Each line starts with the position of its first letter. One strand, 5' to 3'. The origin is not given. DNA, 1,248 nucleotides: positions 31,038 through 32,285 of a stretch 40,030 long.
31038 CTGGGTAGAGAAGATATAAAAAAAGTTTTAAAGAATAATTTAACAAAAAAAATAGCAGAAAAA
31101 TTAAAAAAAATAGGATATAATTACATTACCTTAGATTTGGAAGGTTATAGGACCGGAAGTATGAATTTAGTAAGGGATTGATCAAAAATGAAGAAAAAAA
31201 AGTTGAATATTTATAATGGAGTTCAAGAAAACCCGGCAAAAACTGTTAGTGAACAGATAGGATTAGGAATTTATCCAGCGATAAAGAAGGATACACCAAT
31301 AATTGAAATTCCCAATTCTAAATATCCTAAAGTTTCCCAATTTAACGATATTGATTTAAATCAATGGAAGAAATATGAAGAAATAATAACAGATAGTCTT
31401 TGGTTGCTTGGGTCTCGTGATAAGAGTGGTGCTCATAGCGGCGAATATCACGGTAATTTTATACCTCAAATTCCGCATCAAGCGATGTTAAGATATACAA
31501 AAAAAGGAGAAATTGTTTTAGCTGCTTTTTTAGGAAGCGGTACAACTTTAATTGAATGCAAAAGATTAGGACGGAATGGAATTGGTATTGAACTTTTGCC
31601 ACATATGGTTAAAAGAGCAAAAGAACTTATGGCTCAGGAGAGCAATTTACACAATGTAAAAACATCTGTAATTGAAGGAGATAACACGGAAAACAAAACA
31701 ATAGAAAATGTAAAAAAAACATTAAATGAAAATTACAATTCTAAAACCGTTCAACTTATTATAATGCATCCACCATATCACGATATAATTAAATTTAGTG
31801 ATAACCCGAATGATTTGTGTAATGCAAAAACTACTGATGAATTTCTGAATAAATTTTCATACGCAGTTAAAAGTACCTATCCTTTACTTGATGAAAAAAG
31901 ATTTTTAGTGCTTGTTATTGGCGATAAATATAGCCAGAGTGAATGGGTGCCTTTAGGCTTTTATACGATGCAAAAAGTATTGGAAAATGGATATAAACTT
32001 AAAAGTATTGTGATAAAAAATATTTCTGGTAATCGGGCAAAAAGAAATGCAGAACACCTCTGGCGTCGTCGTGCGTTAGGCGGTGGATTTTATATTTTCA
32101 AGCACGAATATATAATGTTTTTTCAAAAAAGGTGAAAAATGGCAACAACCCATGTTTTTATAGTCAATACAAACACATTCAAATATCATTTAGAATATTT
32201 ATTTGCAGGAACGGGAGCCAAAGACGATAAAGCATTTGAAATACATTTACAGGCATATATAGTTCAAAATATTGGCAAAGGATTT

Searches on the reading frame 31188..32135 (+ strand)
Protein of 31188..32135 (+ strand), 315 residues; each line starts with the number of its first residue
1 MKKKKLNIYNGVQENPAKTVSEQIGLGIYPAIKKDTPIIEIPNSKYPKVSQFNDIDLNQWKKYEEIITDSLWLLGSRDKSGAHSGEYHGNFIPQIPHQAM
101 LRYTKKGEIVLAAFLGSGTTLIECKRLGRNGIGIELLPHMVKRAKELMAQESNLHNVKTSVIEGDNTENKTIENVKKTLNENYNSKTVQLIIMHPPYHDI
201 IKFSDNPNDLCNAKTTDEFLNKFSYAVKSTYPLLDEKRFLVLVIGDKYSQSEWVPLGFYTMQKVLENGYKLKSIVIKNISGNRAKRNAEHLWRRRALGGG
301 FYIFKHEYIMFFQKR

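Call 3: search_protein_families(library=pfam, proteins=[window:31188-32135:+], max_evalue=0.01)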
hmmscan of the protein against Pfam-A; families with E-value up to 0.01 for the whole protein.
window:31188-32135:+ (315 aa): 2 families
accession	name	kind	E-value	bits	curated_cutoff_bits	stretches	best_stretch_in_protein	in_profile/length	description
PF01555.25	N6_N4_Mtase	-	9.6e-19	68.6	26.7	2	34-146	113-221/221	DNA methylase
PF02475.24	TRM5-TYW2_MTfase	-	0.0088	16.5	28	0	99-171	29-101/164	TRM5/TYW2 methyltransferase domain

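Call 4: search_protein_families(library=ncbifam, proteins=[window:31188-32135:+], max_evalue=0.01)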
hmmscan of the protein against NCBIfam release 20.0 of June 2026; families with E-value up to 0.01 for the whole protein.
window:31188-32135:+ (315 aa): 4 families
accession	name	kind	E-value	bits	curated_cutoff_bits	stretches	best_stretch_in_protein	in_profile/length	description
NF050803.1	DnaMtaseCcrMCaul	equivalog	6.6e-08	31.8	830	1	97-168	196-267/350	adenine-specific DNA-methyltransferase CcrM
NF010253.0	PRK13699.1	subfamily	7.8e-08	32.3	244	1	102-149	159-206/226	DNA methyltransferase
NF008572.0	PRK11524.1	equivalog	0.00042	19.5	292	0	101-169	209-277/294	adenine-specific DNA-methyltransferase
TIGR01177.1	TIGR01177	hypoth_equivalog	0.0043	16.4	316.55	1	104-203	180-264/330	TIGR01177 family methyltransferase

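Call 5: search_protein_families(library=padloc, proteins=[window:31188-32135:+], max_evalue=0.01)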
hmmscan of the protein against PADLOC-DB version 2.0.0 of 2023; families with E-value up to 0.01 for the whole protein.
window:31188-32135:+ (315 aa): 51 families (the best 25 are shown)
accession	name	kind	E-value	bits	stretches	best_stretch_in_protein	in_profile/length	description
PDLC03351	MTase_II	-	9.5e-109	361.8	1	48-314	88-347/348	Type II methyltransferase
PDLC03376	MTase_II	-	2.4e-32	110.7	1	65-314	15-249/249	Type II methyltransferase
PDLC03353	MTase_II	-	1.5e-20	71.9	2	52-146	160-248/260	Type II methyltransferase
PDLC03387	MTase_II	-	1.4e-17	61.8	2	72-151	203-278/289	Type II methyltransferase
PDLC03239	MTase_II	-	2e-15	54.4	3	86-163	70-151/442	Type II methyltransferase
PDLC03363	MTase_II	-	3.8e-14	50.8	2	100-201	70-163/294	Type II methyltransferase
PDLC03350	MTase_II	-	1.7e-12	45.4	1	68-151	218-298/312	Type II methyltransferase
PDLC03371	MTase_II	-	7.5e-12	43.3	1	94-151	198-255/260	Type II methyltransferase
PDLC03380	MTase_II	-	8e-12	43.1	1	86-145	36-95/393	Type II methyltransferase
PDLC03325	MTase_II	-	1.4e-10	38.5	1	69-141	54-126/426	Type II methyltransferase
PDLC03260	MTase_II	-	2.6e-10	37.7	1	67-183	230-346/349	Type II methyltransferase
PDLC03391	MTase_II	-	4.2e-10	36.9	1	45-202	102-255/381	Type II methyltransferase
PDLC03299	MTase_II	-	6.2e-10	37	1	100-180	209-290/296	Type II methyltransferase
PDLC03369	MTase_II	-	7e-10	36.3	1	83-146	115-182/532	Type II methyltransferase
PDLC03295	MTase_II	-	2.2e-09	35.2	1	88-158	205-281/292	Type II methyltransferase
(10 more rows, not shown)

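Call 28: find_related_loci(query=A1, collection=genome_contigs, flank=10000)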
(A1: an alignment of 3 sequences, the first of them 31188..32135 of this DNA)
Query A1 (315 aa) in genome_contigs; peptide patterns used: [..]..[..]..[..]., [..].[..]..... (x = any residue, [..] = any of these).
599 stretches matched a pattern (row limit reached: there are more); 522 encode a relative of the query (tblastn E <= 1e-3); the best 80 are kept; 80 distinct loci.
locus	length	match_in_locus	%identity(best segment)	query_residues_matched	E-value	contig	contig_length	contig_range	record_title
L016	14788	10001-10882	85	22-315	5e-173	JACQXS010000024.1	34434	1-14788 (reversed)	MAG: Candidatus Stahlbacteria bacterium isolate NC_groundwater_1521_Pr4_B-0.1um_38_3 SR1-18-B1_scaffold_73177, whole gen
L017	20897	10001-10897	80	15-315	3e-162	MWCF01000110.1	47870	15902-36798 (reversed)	MAG: Elusimicrobia bacterium ADurb.Bin231 BWY26_contig000110, whole genome shotgun sequence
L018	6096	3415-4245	71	39-315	5e-138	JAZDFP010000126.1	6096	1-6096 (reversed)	MAG: Planctomycetota bacterium isolate MEGAHIT-group-0.212 k141_20498388, whole genome shotgun sequence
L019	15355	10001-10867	62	21-314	1e-126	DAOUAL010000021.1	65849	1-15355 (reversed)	MAG TPA_asm: Anaerolineae bacterium isolate H63_652 k137_4547, whole genome shotgun sequence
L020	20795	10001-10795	64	52-315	2e-114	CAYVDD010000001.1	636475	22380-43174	MAG TPA_asm: uncultured Candidatus Saccharibacteria bacterium isolate SRP323688_co1_61 genome assembly, contig: NODE_7_l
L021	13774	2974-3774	63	49-314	9e-113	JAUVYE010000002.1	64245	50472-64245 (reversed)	MAG: bacterium isolate CSMAG_1234 CSMAG_1234_k141_676429_length_64245_cov_9.0000, whole genome shotgun sequence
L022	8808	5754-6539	61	48-314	1e-107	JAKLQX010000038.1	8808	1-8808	MAG: Candidatus Omnitrophota bacterium isolate bin S2.101 k141_215704, whole genome shotgun sequence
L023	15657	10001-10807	58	36-315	8e-108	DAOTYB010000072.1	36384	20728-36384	MAG TPA_asm: Anaerolineae bacterium isolate H23_303 k115_266256, whole genome shotgun sequence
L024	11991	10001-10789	59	48-315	2e-107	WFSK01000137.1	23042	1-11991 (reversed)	MAG: Thermotogae bacterium isolate S016_39 k151_480499, whole genome shotgun sequence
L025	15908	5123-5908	61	48-314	2e-107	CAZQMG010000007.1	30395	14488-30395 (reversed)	MAG TPA_asm: uncultured Clostridia bacterium isolate binchicken_co262_90 genome assembly, contig: NODE_1352_length_30395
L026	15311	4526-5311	60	48-314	1e-106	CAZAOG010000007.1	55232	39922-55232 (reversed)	MAG TPA_asm: uncultured Ignavibacteriaceae bacterium isolate SRP216583_co2_66 genome assembly, contig: NODE_256_length_5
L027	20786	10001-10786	61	48-314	2e-106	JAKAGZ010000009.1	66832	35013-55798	MAG: Bacteroidetes bacterium isolate WY2.bin74 NODE_554_length_66832_cov_15.226085, whole genome shotgun sequence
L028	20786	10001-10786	62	48-314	3e-106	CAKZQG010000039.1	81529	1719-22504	MAG TPA_asm: uncultured bacterium isolate SRR5214706_bin.133_CONCOCT_v1.1_MAG genome assembly, contig: ERZ1744544.178, w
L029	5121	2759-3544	60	48-314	3e-106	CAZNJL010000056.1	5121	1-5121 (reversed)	MAG TPA_asm: uncultured Candidatus Saccharibacteria bacterium isolate SRP178699_co1_444 genome assembly, contig: NODE_24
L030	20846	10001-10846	57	30-315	8e-106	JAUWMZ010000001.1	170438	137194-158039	MAG: Candidatus Nealsonbacteria bacterium isolate CSMAG_2411 CSMAG_2411_k141_17093_length_170438_cov_23.9941, whole geno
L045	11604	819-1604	60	48-314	4e-104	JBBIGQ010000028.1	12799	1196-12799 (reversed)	MAG: Sphingobacteriaceae bacterium isolate BQS170218_bin_95 NODE_1701_length_12799_cov_14.8391, whole genome shotgun seq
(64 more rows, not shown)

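Call 29: find_homologous_proteins(query=window:31188-32135:+, max_evalue=1e-20)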
Query window:31188-32135:+ (315 aa): 6940 proteins with E <= 1e-20 among 8000 candidates; the best 120 are listed.
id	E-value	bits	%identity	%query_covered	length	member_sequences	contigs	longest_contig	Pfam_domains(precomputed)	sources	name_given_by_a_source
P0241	8.3e-211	717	100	100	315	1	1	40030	PF01555.25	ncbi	ncbi:MAG: DNA methyltransferase [Candidatus Firestonebacteria bacterium]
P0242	1.6e-171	588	86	95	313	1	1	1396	PF01555.25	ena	-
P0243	1.7e-167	575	85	94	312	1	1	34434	PF01555.25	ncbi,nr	ncbi:MAG: DNA methylase [Candidatus Stahlbacteria bacterium]|nr:DNA methylase [Candidatus Stahlbacte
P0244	5.7e-158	544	80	96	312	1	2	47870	PF01555.25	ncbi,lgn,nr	ncbi:MAG: DNA methylase [Elusimicrobia bacterium ADurb.Bin231]|nr:MAG: DNA methylase [Elusimicrobia 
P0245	4.4e-157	541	78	96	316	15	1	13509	PF01555.25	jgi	-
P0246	2.2e-156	538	78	97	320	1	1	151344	PF01555.25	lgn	-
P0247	2.4e-156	538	81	94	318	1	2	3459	PF01555.25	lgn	-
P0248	7.2e-156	537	77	100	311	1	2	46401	PF01555.25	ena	-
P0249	5.4e-155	534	81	92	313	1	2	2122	PF01555.25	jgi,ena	-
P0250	4.5e-154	531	75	96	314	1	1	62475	PF01555.25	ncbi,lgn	ncbi:MAG: DNA methyltransferase [Elusimicrobiota bacterium]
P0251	7.4e-152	524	73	99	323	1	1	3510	PF01555.25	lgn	-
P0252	4.1e-149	514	76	94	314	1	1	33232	PF01555.25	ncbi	-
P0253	1.1e-144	500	70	97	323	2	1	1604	PF01555.25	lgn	-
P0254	2.2e-143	496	70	99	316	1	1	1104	PF01555.25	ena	-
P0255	3.0e-143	495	70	99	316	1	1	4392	PF01555.25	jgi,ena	-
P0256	8.6e-143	494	73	94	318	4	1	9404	PF01555.25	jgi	jgi:DNA modification methylase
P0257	1.1e-142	493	68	99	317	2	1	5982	PF01555.25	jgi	-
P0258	3.7e-142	492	71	96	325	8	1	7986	PF01555.25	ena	-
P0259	4.2e-142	491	74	95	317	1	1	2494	PF01555.25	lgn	-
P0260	2.1e-141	489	68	97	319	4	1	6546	PF01555.25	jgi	-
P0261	3.9e-141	488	71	94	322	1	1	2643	PF01555.25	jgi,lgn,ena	-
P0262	1.1e-140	487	72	94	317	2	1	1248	PF01555.25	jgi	-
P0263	3.0e-140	485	68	99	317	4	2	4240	PF01555.25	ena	-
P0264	4.9e-140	485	69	95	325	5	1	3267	PF01555.25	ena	-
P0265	1.0e-139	484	72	95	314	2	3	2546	PF01555.25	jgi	-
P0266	1.2e-139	483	69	94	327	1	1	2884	PF01555.25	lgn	-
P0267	2.0e-139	483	69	96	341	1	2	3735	PF01555.25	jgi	-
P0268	2.0e-139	483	69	95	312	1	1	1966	PF01555.25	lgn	-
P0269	2.3e-139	482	68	95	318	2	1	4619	PF01555.25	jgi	-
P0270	9.8e-139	480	69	95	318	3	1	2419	PF01555.25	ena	-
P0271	1.9e-138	479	70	94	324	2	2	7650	PF01555.25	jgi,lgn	jgi:16S rRNA G966 N2-methylase RsmD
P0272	1.9e-138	479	68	100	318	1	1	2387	PF01555.25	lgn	-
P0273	3.7e-138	478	66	99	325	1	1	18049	PF01555.25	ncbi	-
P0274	9.7e-138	477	67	100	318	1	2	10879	PF01555.25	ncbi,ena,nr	ncbi:DNA methylase [candidate division WOR-3 bacterium]|nr:DNA methylase [candidate division WOR-3 b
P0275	1.7e-137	476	69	95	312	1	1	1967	PF01555.25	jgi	-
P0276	1.7e-137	476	69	95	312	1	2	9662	PF01555.25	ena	-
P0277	3.3e-137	475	70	94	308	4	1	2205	PF01555.25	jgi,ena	-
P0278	6.2e-137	474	68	95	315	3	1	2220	PF01555.25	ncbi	-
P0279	9.1e-137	474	66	99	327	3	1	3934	PF01555.25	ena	-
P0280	9.2e-137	474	68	95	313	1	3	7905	PF01555.25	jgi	-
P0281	1.0e-136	474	68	96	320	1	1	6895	PF03602.22,PF01555.25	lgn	-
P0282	1.8e-136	473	66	99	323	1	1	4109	PF01555.25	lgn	-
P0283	1.8e-136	473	66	99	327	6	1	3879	PF01555.25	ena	-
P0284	2.6e-136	472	70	94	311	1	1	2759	PF01555.25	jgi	-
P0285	2.7e-136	472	70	94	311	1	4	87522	PF01555.25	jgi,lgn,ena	-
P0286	3.1e-136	472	70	94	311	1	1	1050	PF01555.25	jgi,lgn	-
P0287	3.2e-136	472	70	94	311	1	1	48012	PF01555.25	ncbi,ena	-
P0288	3.4e-136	472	70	94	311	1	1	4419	PF01555.25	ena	-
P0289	3.4e-136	472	69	94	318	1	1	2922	PF01555.25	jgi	jgi:hypothetical protein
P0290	3.6e-136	472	70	94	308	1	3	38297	PF01555.25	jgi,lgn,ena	jgi:16S rRNA G966 N2-methylase RsmD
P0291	5.0e-136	472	69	100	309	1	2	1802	PF01555.25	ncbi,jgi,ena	-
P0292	5.4e-136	471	69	96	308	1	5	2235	PF01555.25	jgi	jgi:16S rRNA G966 N2-methylase RsmD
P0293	7.8e-136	471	68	96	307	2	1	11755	PF01555.25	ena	-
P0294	8.7e-136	471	69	94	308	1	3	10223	PF01555.25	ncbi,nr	ncbi:MAG: DNA methylase [Chloroflexi bacterium CG_4_9_14_3_um_filter_45_9]|nr:MAG: DNA methylase [Ch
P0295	9.4e-136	471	67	95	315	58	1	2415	PF01555.25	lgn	-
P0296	1.2e-135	470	70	94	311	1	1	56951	PF01555.25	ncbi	-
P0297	1.8e-135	470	70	95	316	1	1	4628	PF01555.25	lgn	-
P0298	1.8e-135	470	67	99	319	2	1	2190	PF01555.25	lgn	-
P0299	4.8e-135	468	65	97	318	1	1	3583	PF01555.25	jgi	-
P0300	1.7e-134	466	67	95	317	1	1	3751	PF01555.25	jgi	-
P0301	2.5e-134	466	67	94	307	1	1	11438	PF01555.25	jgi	jgi:hypothetical protein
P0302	4.2e-134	465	66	100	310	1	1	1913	PF01555.25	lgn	-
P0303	6.0e-134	465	68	94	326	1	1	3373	PF01555.25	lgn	-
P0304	1.2e-133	464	65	98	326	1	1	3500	PF01555.25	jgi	-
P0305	1.2e-133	464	73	86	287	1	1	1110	PF01555.25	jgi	jgi:16S rRNA G966 N2-methylase RsmD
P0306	1.3e-133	464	68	95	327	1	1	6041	PF01555.25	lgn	-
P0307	1.4e-132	460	66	96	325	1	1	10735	PF01555.25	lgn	-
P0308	4.1e-132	459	66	94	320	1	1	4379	PF01555.25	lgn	-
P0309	5.4e-132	458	71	88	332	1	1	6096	PF01555.25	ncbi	ncbi:MAG: DNA methyltransferase [Planctomycetota bacterium]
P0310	1.8e-131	457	67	94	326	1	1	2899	PF01555.25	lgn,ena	-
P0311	2.5e-131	456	65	99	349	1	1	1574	PF01555.25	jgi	jgi:16S rRNA G966 N2-methylase RsmD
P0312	3.2e-131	456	67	94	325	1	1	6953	PF01555.25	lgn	-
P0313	1.2e-130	454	67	95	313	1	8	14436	PF01555.25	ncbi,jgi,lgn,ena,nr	ncbi:MAG: DNA methylase [Armatimonadetes bacterium CG07_land_8_20_14_0_80_40_9]|nr:MAG: DNA methylas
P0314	2.5e-130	453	67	92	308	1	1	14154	PF01555.25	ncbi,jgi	-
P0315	4.5e-130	452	66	96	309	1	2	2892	PF01555.25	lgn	-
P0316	4.4e-129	449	64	99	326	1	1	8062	PF01555.25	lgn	-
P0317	2.3e-127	443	64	96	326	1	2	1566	PF01555.25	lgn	-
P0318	7.4e-124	432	63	96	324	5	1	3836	PF01555.25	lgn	-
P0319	1.3e-123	431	70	84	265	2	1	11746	PF01555.25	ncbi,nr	ncbi:MAG: DNA methylase [Planctomycetes bacterium]|nr:DNA methylase [Planctomycetota bacterium]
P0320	2.3e-121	423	68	87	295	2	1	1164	PF01555.25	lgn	-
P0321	5.2e-121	422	62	93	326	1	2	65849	PF01555.25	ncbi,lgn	-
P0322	7.9e-118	412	65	85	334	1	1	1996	PF01555.25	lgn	-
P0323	2.3e-115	404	64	85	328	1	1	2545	PF01555.25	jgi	jgi:hypothetical protein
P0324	4.0e-115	403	64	84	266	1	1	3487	PF01555.25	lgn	-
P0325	1.5e-111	391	64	85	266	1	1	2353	PF01555.25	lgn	-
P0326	2.2e-111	391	63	85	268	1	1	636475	PF01555.25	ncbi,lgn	-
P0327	1.1e-110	388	64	84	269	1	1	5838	PF01555.25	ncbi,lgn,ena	-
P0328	2.3e-110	387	65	82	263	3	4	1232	PF01555.25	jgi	-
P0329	4.9e-110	386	62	84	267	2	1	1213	PF01555.25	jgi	-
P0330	1.0e-109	385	62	84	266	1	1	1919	PF01555.25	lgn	-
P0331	2.3e-109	384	64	85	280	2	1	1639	PF01555.25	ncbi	-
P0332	6.8e-109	382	60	89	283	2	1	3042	PF01555.25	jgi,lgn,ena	-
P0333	6.8e-109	382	63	84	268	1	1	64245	PF01555.25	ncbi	-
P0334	9.2e-109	382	64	83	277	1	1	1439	PF01555.25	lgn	-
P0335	1.4e-108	381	62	84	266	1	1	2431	PF01555.25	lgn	-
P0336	2.8e-108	380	62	85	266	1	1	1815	PF01555.25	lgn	-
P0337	2.8e-108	380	62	84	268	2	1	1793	PF01555.25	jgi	-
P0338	4.6e-108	380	65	83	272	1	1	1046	PF01555.25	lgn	-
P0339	5.8e-108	379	61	85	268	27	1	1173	PF01555.25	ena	-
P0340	7.2e-108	379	62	85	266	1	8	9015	PF01555.25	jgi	jgi:hypothetical protein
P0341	8.6e-108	379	61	85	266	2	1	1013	PF01555.25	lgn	-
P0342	1.0e-107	379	60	85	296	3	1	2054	PF01555.25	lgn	-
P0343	1.3e-107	378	63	85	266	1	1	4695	PF01555.25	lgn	-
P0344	1.6e-107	378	61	85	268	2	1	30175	PF01555.25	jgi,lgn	-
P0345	3.2e-107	377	61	84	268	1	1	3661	PF01555.25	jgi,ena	-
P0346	3.2e-107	377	61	85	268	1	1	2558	PF01555.25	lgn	-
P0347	3.3e-107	377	61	84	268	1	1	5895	PF01555.25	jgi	-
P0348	4.6e-107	376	61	84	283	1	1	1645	PF01555.25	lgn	-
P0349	4.9e-107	376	61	84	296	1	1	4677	PF01555.25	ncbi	-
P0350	5.6e-107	376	61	84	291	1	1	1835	PF01555.25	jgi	-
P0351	5.6e-107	376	61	84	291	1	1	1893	PF01555.25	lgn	-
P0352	8.8e-107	375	61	85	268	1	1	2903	PF01555.25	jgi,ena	-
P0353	9.3e-107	375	61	84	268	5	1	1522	PF01555.25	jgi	-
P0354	1.1e-106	375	61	83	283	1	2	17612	PF01555.25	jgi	jgi:hypothetical protein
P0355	1.2e-106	375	61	85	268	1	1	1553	PF01555.25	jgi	-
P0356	1.2e-106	375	61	84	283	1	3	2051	PF01555.25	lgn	-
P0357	1.2e-106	375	74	72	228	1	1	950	PF01555.25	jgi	-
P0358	1.4e-106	375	59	85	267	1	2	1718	PF01555.25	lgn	-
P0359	1.4e-106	375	63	85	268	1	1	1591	PF01555.25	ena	-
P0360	3.4e-106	374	61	84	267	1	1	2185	PF01555.25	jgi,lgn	jgi:DNA modification methylase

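Call 36: search_solved_structures(query=window:31188-32135:+, max_evalue=0.01, show_alignments=1)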
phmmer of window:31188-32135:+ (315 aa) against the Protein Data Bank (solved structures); distinct sequences matched with E-value up to 0.01: 5.
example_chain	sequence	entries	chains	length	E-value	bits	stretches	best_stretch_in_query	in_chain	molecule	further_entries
2zie_A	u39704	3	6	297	2.3e-12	50.5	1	89-152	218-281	Putative modification methylase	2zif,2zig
6pbd_A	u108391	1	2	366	6e-05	26.1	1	79-149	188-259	Modification methylase CcrMI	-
1g60_A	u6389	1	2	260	6.1e-05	26.1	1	105-148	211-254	Adenine-specific Methyltransferase MboIIA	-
5hek_A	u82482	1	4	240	0.00023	24.2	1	102-146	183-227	Adenine specific DNA methyltransferase (DpnA)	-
5hfj_A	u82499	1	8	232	0.0003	23.8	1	102-145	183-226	Adenine specific DNA methyltransferase (DpnA)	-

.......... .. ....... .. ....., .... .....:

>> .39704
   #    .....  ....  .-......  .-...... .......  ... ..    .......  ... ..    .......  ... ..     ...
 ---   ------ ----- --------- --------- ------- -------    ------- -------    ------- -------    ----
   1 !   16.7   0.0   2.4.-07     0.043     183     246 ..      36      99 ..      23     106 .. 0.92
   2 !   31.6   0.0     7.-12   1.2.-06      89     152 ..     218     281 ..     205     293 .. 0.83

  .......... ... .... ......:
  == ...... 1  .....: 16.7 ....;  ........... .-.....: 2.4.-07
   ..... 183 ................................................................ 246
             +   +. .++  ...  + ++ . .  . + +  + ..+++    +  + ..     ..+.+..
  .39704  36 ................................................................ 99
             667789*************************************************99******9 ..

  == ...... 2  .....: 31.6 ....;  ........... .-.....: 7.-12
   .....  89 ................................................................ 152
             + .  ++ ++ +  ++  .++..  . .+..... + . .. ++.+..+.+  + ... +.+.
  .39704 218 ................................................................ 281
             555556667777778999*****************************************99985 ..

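Call 50: search_protein_families(library=ncbifam, proteins=[L045:1613-2770:+, L020:10802-11635:+, L016:10991-11890:+, L017:10904-11959:+], max_evalue=0.01)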
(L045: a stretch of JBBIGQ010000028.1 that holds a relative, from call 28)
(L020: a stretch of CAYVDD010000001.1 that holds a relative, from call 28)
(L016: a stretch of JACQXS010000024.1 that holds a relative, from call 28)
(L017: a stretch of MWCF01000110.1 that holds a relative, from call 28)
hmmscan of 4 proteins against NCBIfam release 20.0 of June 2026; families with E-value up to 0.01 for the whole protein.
L045:1613-2770:+ (385 aa): 2 families
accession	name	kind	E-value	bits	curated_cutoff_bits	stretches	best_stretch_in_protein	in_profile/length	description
NF002008.0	PRK00809.1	subfamily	1.4e-06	28.1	139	1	57-150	32-124/146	hypothetical protein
NF003270.0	PRK04247.1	equivalog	0.00017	20.7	216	1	278-361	162-239/250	endonuclease NucS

L020:10802-11635:+ (277 aa): 1 family
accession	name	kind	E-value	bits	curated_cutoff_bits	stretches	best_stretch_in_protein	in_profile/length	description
NF010156.0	PRK13635.1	equivalog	0.0054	15.9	392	1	226-264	74-110/279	energy-coupling factor ABC transporter ATP-binding protein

L016:10991-11890:+ (299 aa): 21 families
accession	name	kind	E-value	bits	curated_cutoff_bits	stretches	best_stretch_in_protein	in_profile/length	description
NF005574.0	PRK07259.1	equivalog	1.4e-106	355.9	269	1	2-296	3-302/304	dihydroorotate dehydrogenase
TIGR01037.2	pyrD_sub1_fam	subfamily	8e-90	300.9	270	1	4-295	1-298/300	dihydroorotate dehydrogenase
NF041011.1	dihydoor_dh_Arch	equivalog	2e-61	207.6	330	1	6-295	1-286/289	dihydroorotate dehydrogenase PyrD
NF006183.0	PRK08318.1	equivalog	2.4e-39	135.3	335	1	1-295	1-318/422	NAD-dependent dihydropyrimidine dehydrogenase subunit PreA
NF002702.0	PRK02506.1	equivalog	3.3e-39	134.8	301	1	2-266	2-278/313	dihydroorotate oxidase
NF005741.0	PRK07565.1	subfamily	1.3e-23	83.7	303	1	85-295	96-305/335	dihydroorotate dehydrogenase-like protein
NF003652.0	PRK05286.2-5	equivalog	7.8e-23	81.2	267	1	3-287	50-350/353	quinone-dependent dihydroorotate dehydrogenase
NF003645.0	PRK05286.1-2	equivalog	1.1e-22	80.3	366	1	3-296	45-354/359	quinone-dependent dihydroorotate dehydrogenase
NF003650.0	PRK05286.2-3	equivalog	3.9e-21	75.4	477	1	4-296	73-388/393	quinone-dependent dihydroorotate dehydrogenase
TIGR01036.1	pyrD_sub2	equivalog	7.9e-21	74.2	200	1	4-295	46-353/356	dihydroorotate dehydrogenase (quinone)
NF003651.0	PRK05286.2-4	equivalog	1.4e-20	73.3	448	1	3-295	61-374/377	quinone-dependent dihydroorotate dehydrogenase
NF003649.0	PRK05286.2-2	equivalog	7.4e-18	64.6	505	1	4-295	50-348/351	quinone-dependent dihydroorotate dehydrogenase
NF003647.0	PRK05286.1-5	equivalog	5.5e-16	58.3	619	1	4-294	49-351/354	quinone-dependent dihydroorotate dehydrogenase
NF003644.0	PRK05286.1-1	equivalog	2.2e-15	56.5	418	1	5-269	46-328/336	quinone-dependent dihydroorotate dehydrogenase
NF003648.0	PRK05286.2-1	equivalog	2.8e-15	56.1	433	1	10-296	57-355/360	quinone-dependent dihydroorotate dehydrogenase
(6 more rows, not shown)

L017:10904-11959:+ (351 aa): 0 families
